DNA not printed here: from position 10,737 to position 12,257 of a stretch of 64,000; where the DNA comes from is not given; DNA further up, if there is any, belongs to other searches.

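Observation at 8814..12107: Teichoic-acid-like module in a Gram-negative genome: Wzx flippase, LicC-like cytidylyltransferase and TagF-like CDP-alcohol phosphotransferase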

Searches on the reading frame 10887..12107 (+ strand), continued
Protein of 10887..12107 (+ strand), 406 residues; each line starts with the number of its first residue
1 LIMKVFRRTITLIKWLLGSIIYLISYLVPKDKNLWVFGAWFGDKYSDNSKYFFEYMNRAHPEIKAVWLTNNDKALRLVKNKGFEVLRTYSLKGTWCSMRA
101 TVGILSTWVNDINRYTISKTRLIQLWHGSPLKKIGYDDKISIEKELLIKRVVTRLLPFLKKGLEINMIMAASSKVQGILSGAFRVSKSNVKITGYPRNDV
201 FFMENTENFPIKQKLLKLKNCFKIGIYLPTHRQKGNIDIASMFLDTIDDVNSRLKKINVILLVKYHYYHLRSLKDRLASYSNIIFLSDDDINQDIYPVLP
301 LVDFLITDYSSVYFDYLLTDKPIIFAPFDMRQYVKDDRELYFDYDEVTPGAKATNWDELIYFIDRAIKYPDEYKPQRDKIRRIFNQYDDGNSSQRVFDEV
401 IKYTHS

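Call 41: search_protein_families(library=ncbifam, proteins=[L047:7592-7984:+, L022:1831-2310:+, L021:403-1758:+, L012:6249-7223:+, L040:2415-3401:+, L012:5561-6238:+, L040:1689-2411:+, L055:9398-10135:+, L009:9211-9954:+, L032:3916-4332:+], max_evalue=1e-8)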
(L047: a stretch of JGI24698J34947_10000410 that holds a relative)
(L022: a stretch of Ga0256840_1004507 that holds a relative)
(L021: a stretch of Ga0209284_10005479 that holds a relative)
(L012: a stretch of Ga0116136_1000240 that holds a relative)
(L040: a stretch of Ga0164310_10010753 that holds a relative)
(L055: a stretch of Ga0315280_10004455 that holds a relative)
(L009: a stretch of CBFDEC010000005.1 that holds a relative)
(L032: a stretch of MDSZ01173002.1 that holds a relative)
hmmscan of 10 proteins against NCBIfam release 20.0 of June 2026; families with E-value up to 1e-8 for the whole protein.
L047:7592-7984:+ (131 aa): 6 families
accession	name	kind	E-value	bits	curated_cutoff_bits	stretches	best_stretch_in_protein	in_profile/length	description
TIGR01518.1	g3p_cytidyltrns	equivalog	1.3e-62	209.5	165.4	1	4-127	1-125/125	glycerol-3-phosphate cytidylyltransferase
TIGR00125.1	cyt_tran_rel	domain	1.3e-20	73.3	27.7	1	3-68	1-64/65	adenylyltransferase/cytidyltransferase family protein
TIGR02199.1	rfaE_dom_II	equivalog_domain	3.3e-18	65.9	181.5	1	3-125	13-140/144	D-glycero-beta-D-manno-heptose 1-phosphate adenylyltransferase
NF008454.0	PRK11316.1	equivalog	4.6e-15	55.2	521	1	4-129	343-473/475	bifunctional D-glycero-beta-D-manno-heptose-7-phosphate kinase/D-glycero-beta-D-manno-heptose 1-phosphate adenylyltransferase HldE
NF001985.0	PRK00777.1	subfamily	1.5e-12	47.9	104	1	1-62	4-64/157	pantetheine-phosphate adenylyltransferase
NF002250.0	PRK01170.1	subfamily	3.4e-09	36.6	489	1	3-62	2-59/322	bifunctional pantetheine-phosphate adenylyltransferase/NTP phosphatase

L022:1831-2310:+ (160 aa): 5 families
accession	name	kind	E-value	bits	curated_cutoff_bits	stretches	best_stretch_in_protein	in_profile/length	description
TIGR01518.1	g3p_cytidyltrns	equivalog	2e-47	160.4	165.4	1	12-134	1-125/125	glycerol-3-phosphate cytidylyltransferase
TIGR02199.1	rfaE_dom_II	equivalog_domain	5.3e-16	58.7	181.5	1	5-131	7-139/144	D-glycero-beta-D-manno-heptose 1-phosphate adenylyltransferase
TIGR00125.1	cyt_tran_rel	domain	6.5e-16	58.3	27.7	1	12-74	2-63/65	adenylyltransferase/cytidyltransferase family protein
NF008454.0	PRK11316.1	equivalog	9.3e-15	54.2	521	1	4-135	335-472/475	bifunctional D-glycero-beta-D-manno-heptose-7-phosphate kinase/D-glycero-beta-D-manno-heptose 1-phosphate adenylyltransferase HldE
NF001985.0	PRK00777.1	subfamily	1.6e-10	41.2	104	1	10-70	5-65/157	pantetheine-phosphate adenylyltransferase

L021:403-1758:+ (452 aa): 20 families
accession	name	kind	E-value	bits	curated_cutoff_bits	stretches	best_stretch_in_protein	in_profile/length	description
NF000942.0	PRK00094.1-4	subfamily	2.6e-56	191.2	257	1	1-289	3-295/334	NAD(P)H-dependent glycerol-3-phosphate dehydrogenase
NF000941.0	PRK00094.1-3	equivalog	2.7e-52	178.1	423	1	2-315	3-321/336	NAD(P)H-dependent glycerol-3-phosphate dehydrogenase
NF000940.0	PRK00094.1-2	subfamily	2.2e-48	165.5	202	1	1-287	1-289/330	NAD(P)H-dependent glycerol-3-phosphate dehydrogenase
TIGR01518.1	g3p_cytidyltrns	equivalog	1.7e-47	160.6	165.4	1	328-448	1-123/125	glycerol-3-phosphate cytidylyltransferase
NF000946.0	PRK00094.2-4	equivalog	1.6e-45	155.6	455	1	2-311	6-317/342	NAD(P)H-dependent glycerol-3-phosphate dehydrogenase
NF000947.0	PRK00094.2-5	equivalog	3e-42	145.2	251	1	1-305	5-313/323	NAD(P)H-dependent glycerol-3-phosphate dehydrogenase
NF000944.0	PRK00094.2-2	equivalog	3.2e-42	144.7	603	1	1-308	21-329/371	NAD(P)H-dependent glycerol-3-phosphate dehydrogenase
NF011213.0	PRK14620.1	equivalog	6.2e-38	130.8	478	1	1-304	1-309/326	NAD(P)H-dependent glycerol-3-phosphate dehydrogenase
NF000939.0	PRK00094.1-1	equivalog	1.1e-37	129.9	473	1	2-305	7-313/339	NAD(P)H-dependent glycerol-3-phosphate dehydrogenase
NF009098.0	PRK12439.1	equivalog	1.3e-37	130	436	1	2-287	9-296/341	NAD(P)H-dependent glycerol-3-phosphate dehydrogenase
NF011211.0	PRK14618.1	equivalog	8.4e-37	127.1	489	1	1-284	5-286/328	NAD(P)H-dependent glycerol-3-phosphate dehydrogenase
NF000945.0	PRK00094.2-3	equivalog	2.6e-32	112.9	491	1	1-257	1-273/352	NAD(P)H-dependent glycerol-3-phosphate dehydrogenase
NF011212.0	PRK14619.1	equivalog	2.2e-28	99.3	377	1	62-326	40-305/309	NAD(P)H-dependent glycerol-3-phosphate dehydrogenase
TIGR03376.1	glycerol3P_DH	equivalog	1.8e-27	96.4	285.5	1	2-309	1-332/342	glycerol-3-phosphate dehydrogenase (NAD(+))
NF000943.0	PRK00094.2-1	equivalog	2.9e-24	86.2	400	1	1-312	1-286/296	NAD(P)H-dependent glycerol-3-phosphate dehydrogenase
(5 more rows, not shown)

L012:6249-7223:+ (325 aa): 15 families
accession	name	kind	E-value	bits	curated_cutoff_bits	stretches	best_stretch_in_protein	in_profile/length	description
NF000942.0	PRK00094.1-4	subfamily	2.1e-60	204.7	257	1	2-321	4-325/334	NAD(P)H-dependent glycerol-3-phosphate dehydrogenase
NF000940.0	PRK00094.1-2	subfamily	1.4e-52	179.3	202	1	1-320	1-320/330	NAD(P)H-dependent glycerol-3-phosphate dehydrogenase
NF000941.0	PRK00094.1-3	equivalog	9.5e-51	173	423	1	3-320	4-324/336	NAD(P)H-dependent glycerol-3-phosphate dehydrogenase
NF000946.0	PRK00094.2-4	equivalog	1.4e-47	162.3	455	1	3-318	7-322/342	NAD(P)H-dependent glycerol-3-phosphate dehydrogenase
NF000944.0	PRK00094.2-2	equivalog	1.2e-42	146.1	603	1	1-306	21-325/371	NAD(P)H-dependent glycerol-3-phosphate dehydrogenase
NF011211.0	PRK14618.1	equivalog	2.3e-41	142.1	489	1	2-308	6-308/328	NAD(P)H-dependent glycerol-3-phosphate dehydrogenase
NF009098.0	PRK12439.1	equivalog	7.5e-40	137.3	436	1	2-315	9-322/341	NAD(P)H-dependent glycerol-3-phosphate dehydrogenase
NF000939.0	PRK00094.1-1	equivalog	9.3e-39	133.4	473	1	4-306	9-313/339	NAD(P)H-dependent glycerol-3-phosphate dehydrogenase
NF011213.0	PRK14620.1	equivalog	2.7e-38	131.9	478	1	1-317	1-321/326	NAD(P)H-dependent glycerol-3-phosphate dehydrogenase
TIGR03376.1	glycerol3P_DH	equivalog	3.6e-38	131.6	285.5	1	3-271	2-287/342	glycerol-3-phosphate dehydrogenase (NAD(+))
NF000947.0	PRK00094.2-5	equivalog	5.2e-33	114.8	251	1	2-306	6-313/323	NAD(P)H-dependent glycerol-3-phosphate dehydrogenase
NF000943.0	PRK00094.2-1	equivalog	1.4e-31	110.2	400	1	1-316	1-289/296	NAD(P)H-dependent glycerol-3-phosphate dehydrogenase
NF011212.0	PRK14619.1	equivalog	6.3e-30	104.4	377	1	68-319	44-298/309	NAD(P)H-dependent glycerol-3-phosphate dehydrogenase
NF000945.0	PRK00094.2-3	equivalog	2.2e-25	90.1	491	1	1-258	1-272/352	NAD(P)H-dependent glycerol-3-phosphate dehydrogenase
NF006083.0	PRK08229.1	equivalog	6.7e-09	35.2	371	0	2-111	4-113/341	2-dehydropantoate 2-reductase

L040:2415-3401:+ (329 aa): 14 families
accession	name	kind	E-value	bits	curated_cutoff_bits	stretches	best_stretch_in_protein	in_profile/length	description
NF000942.0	PRK00094.1-4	subfamily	2.2e-63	214.5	257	1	1-322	3-332/334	NAD(P)H-dependent glycerol-3-phosphate dehydrogenase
NF000946.0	PRK00094.2-4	equivalog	6.3e-51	173.3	455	1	2-282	6-290/342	NAD(P)H-dependent glycerol-3-phosphate dehydrogenase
NF000941.0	PRK00094.1-3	equivalog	1.8e-50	172.1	423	1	2-323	3-333/336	NAD(P)H-dependent glycerol-3-phosphate dehydrogenase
NF000940.0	PRK00094.1-2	subfamily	4.9e-50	170.9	202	1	1-322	1-328/330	NAD(P)H-dependent glycerol-3-phosphate dehydrogenase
NF000944.0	PRK00094.2-2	equivalog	6.9e-50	169.9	603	1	1-296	21-321/371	NAD(P)H-dependent glycerol-3-phosphate dehydrogenase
NF011211.0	PRK14618.1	equivalog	3.8e-43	147.9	489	1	1-305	5-311/328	NAD(P)H-dependent glycerol-3-phosphate dehydrogenase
NF009098.0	PRK12439.1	equivalog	9.7e-43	146.8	436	1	2-297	9-310/341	NAD(P)H-dependent glycerol-3-phosphate dehydrogenase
NF011213.0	PRK14620.1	equivalog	1.1e-42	146.4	478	1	1-293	1-303/326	NAD(P)H-dependent glycerol-3-phosphate dehydrogenase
NF000939.0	PRK00094.1-1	equivalog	9.6e-40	136.6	473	1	2-302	7-315/339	NAD(P)H-dependent glycerol-3-phosphate dehydrogenase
TIGR03376.1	glycerol3P_DH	equivalog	1.1e-36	126.7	285.5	1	2-263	1-281/342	glycerol-3-phosphate dehydrogenase (NAD(+))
NF000947.0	PRK00094.2-5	equivalog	6e-36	124.5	251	1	1-290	5-301/323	NAD(P)H-dependent glycerol-3-phosphate dehydrogenase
NF000945.0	PRK00094.2-3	equivalog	1.7e-33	116.8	491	1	1-318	1-334/352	NAD(P)H-dependent glycerol-3-phosphate dehydrogenase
NF000943.0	PRK00094.2-1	equivalog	1.3e-31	110.3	400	1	1-304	1-283/296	NAD(P)H-dependent glycerol-3-phosphate dehydrogenase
NF011212.0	PRK14619.1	equivalog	5.1e-29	101.5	377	1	63-305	39-290/309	NAD(P)H-dependent glycerol-3-phosphate dehydrogenase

L012:5561-6238:+ (226 aa): 4 families
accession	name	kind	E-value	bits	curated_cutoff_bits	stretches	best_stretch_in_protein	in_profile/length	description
NF041313.1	UDPGP_AglF_Halo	equivalog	4.4e-16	59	400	1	1-118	1-122/234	UTP--glucose-1-phosphate uridylyltransferase AglF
TIGR03992.1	Arch_glmU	subfamily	4.1e-14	52.3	292.1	1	1-122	1-127/393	bifunctional sugar-1-phosphate nucleotidylyltransferase/acetyltransferase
TIGR01173.1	glmU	equivalog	2.8e-10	39.6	366.85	1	1-103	1-103/452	bifunctional UDP-N-acetylglucosamine diphosphorylase/glucosamine-1-phosphate N-acetyltransferase GlmU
NF010940.0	PRK14360.1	equivalog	1.5e-09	37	602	1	4-103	5-105/452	bifunctional UDP-N-acetylglucosamine diphosphorylase/glucosamine-1-phosphate N-acetyltransferase GlmU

L040:1689-2411:+ (241 aa): 6 families
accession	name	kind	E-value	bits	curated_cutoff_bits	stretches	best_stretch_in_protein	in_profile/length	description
TIGR03992.1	Arch_glmU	subfamily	3.9e-12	45.8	292.1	1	8-163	1-156/393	bifunctional sugar-1-phosphate nucleotidylyltransferase/acetyltransferase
TIGR01173.1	glmU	equivalog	8.8e-12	44.6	366.85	1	8-126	1-119/452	bifunctional UDP-N-acetylglucosamine diphosphorylase/glucosamine-1-phosphate N-acetyltransferase GlmU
NF041313.1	UDPGP_AglF_Halo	equivalog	2.1e-11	43.7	400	1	8-146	1-141/234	UTP--glucose-1-phosphate uridylyltransferase AglF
NF041173.1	Sug_nt_acttase_Thmprot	equivalog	7.3e-10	38.3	600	1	8-166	1-159/405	bifunctional sugar-1-phosphate nucleotidylyltransferase/acetyltransferase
NF041135.1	IPPtranDIPPsyn_Thcocales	equivalog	3.3e-09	36.2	580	1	8-232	1-215/419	bifunctional L-myo-inositol-1-phosphate cytidylyltransferase/CDP-L-myo-inositol myo-inositolphosphotransferase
TIGR03310.1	matur_MocA_YgfJ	equivalog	7.9e-09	35.7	186.45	0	10-139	2-132/188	molybdenum cofactor cytidylyltransferase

L055:9398-10135:+ (246 aa): 18 families
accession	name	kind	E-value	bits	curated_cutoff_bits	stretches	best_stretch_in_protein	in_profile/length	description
TIGR03992.1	Arch_glmU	subfamily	1.9e-23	83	292.1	1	10-184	3-173/393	bifunctional sugar-1-phosphate nucleotidylyltransferase/acetyltransferase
NF041313.1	UDPGP_AglF_Halo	equivalog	2.6e-17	63.1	400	1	10-122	3-110/234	UTP--glucose-1-phosphate uridylyltransferase AglF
NF041135.1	IPPtranDIPPsyn_Thcocales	equivalog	4.8e-17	62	580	1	10-241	3-215/419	bifunctional L-myo-inositol-1-phosphate cytidylyltransferase/CDP-L-myo-inositol myo-inositolphosphotransferase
TIGR01208.1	rmlA_long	equivalog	3e-16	59.3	320.25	1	10-128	2-117/353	glucose-1-phosphate thymidylyltransferase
NF045761.1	NAMPUrTaseMurU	equivalog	1.6e-15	57.6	250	1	9-123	2-113/226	N-acetylmuramate alpha-1-phosphate uridylyltransferase MurU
NF045697.1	MurNAcPUrMurU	equivalog_domain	1.8e-12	47.2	370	1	11-119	1-106/229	N-acetylmuramate alpha-1-phosphate uridylyltransferase MurU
NF001947.0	PRK00725.1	subfamily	2.9e-12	46.1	470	1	10-77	19-87/426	glucose-1-phosphate adenylyltransferase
NF045665.1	NTPtran_DVU1551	equivalog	6e-11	42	315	1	10-92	3-74/359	DVU_1551 family NTP transferase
TIGR01173.1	glmU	equivalog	6.2e-11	41.8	366.85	1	9-134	2-119/452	bifunctional UDP-N-acetylglucosamine diphosphorylase/glucosamine-1-phosphate N-acetyltransferase GlmU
TIGR02091.1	glgC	equivalog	3.5e-10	39.5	424.9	1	10-85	3-79/364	glucose-1-phosphate adenylyltransferase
NF041173.1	Sug_nt_acttase_Thmprot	equivalog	7.8e-10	38.2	600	1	9-133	2-121/405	bifunctional sugar-1-phosphate nucleotidylyltransferase/acetyltransferase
NF010940.0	PRK14360.1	equivalog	2.2e-09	36.4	602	1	10-134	4-121/452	bifunctional UDP-N-acetylglucosamine diphosphorylase/glucosamine-1-phosphate N-acetyltransferase GlmU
NF052502.1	man1P_GTase_Rv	exception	2.8e-09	36.3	440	1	10-134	3-123/352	mannose-1-phosphate guanylyltransferase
NF002023.0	PRK00844.1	subfamily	3.1e-09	36.2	458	1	11-86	10-86/408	glucose-1-phosphate adenylyltransferase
NF049965.1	GlMnHpPGnyltfHddC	equivalog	3.8e-09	36.5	300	1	10-136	3-124/221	D-glycero-D-manno-heptose 1-phosphate guanosyltransferase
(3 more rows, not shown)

L009:9211-9954:+ (247 aa): 8 families
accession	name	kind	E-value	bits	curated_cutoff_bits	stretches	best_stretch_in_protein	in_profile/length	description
TIGR03992.1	Arch_glmU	subfamily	4.2e-20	72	292.1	1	1-178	1-170/393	bifunctional sugar-1-phosphate nucleotidylyltransferase/acetyltransferase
NF041313.1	UDPGP_AglF_Halo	equivalog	4.2e-17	62.4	400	1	1-156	1-154/234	UTP--glucose-1-phosphate uridylyltransferase AglF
NF045761.1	NAMPUrTaseMurU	equivalog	5.9e-16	59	250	1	1-116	1-113/226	N-acetylmuramate alpha-1-phosphate uridylyltransferase MurU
TIGR01208.1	rmlA_long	equivalog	2.7e-12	46.3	320.25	1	3-157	2-155/353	glucose-1-phosphate thymidylyltransferase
TIGR02091.1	glgC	equivalog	8.9e-11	41.4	424.9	1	4-191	4-178/364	glucose-1-phosphate adenylyltransferase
NF041173.1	Sug_nt_acttase_Thmprot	equivalog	6.9e-10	38.4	600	1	1-139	1-135/405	bifunctional sugar-1-phosphate nucleotidylyltransferase/acetyltransferase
NF052502.1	man1P_GTase_Rv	exception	8.2e-10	38.1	440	1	4-160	4-158/352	mannose-1-phosphate guanylyltransferase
NF002772.0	PRK02862.1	equivalog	6.2e-09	35.1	537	1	5-188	8-178/429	glucose-1-phosphate adenylyltransferase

L032:3916-4332:+ (139 aa): 5 families
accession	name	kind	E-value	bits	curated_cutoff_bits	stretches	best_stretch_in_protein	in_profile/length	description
TIGR01518.1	g3p_cytidyltrns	equivalog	2e-27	95.8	165.4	1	6-130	3-123/125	glycerol-3-phosphate cytidylyltransferase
TIGR02199.1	rfaE_dom_II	equivalog_domain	7.2e-20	71.3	181.5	1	3-130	13-140/144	D-glycero-beta-D-manno-heptose 1-phosphate adenylyltransferase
TIGR00125.1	cyt_tran_rel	domain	1.8e-18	66.4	27.7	1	3-67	1-64/65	adenylyltransferase/cytidyltransferase family protein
NF008454.0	PRK11316.1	equivalog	6e-15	54.8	521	1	5-133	344-472/475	bifunctional D-glycero-beta-D-manno-heptose-7-phosphate kinase/D-glycero-beta-D-manno-heptose 1-phosphate adenylyltransferase HldE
NF001985.0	PRK00777.1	subfamily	4.5e-11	43.1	104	1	8-118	11-126/157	pantetheine-phosphate adenylyltransferase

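Call 44: find_encoding_contigs(protein=P0122, flank=10000, max_places=2)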
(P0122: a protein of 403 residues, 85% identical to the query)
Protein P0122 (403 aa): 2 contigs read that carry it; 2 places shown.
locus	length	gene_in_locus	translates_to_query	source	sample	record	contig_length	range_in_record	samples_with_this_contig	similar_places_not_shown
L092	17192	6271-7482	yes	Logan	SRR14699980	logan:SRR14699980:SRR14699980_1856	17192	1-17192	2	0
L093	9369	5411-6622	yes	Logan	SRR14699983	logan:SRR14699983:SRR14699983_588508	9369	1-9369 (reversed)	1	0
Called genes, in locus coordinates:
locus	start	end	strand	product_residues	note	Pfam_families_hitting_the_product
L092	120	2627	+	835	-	PF13620:CarboxypepD_reg, PF13715:CarbopepD_reg_2, PF07715:Plug, PF00593:TonB_dep_Rec_b-barrel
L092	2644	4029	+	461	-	PF00474:SSF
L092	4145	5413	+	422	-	PF01943:Polysacc_synt, PF13440:Polysacc_synt_3 (weak)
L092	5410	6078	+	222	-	PF12804:NTP_transf_3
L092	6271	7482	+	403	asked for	PF04464:Glyphos_transf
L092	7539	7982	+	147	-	-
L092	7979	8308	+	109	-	-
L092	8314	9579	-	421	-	PF08309:LVIVD (weak), PF18962:Por_Secre_tail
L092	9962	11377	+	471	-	PF13860:FlgD_ig (weak), PF18962:Por_Secre_tail (weak)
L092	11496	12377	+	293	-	-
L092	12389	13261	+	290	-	PF01073:3Beta_HSD, PF01370:Epimerase, PF05368:NmrA, PF13460:NAD_binding_10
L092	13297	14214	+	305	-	PF04055:Radical_SAM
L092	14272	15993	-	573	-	PF14341:PilX_N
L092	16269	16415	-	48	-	-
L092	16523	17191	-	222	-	?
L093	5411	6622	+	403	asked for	PF04464:Glyphos_transf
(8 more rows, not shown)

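Call 45: find_encoding_contigs(protein=P0123, flank=10000, max_places=2)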
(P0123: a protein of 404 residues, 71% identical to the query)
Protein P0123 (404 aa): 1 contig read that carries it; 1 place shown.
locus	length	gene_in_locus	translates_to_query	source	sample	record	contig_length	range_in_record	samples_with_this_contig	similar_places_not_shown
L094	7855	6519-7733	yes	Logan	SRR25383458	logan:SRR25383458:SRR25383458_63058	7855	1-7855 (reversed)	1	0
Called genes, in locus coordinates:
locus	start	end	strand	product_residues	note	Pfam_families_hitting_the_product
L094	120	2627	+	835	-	PF13620:CarboxypepD_reg, PF13715:CarbopepD_reg_2, PF07715:Plug, PF00593:TonB_dep_Rec_b-barrel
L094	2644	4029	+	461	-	PF00474:SSF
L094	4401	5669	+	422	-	PF01943:Polysacc_synt, PF13440:Polysacc_synt_3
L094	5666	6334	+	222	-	PF12804:NTP_transf_3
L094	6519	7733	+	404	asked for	PF04464:Glyphos_transf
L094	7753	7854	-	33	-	?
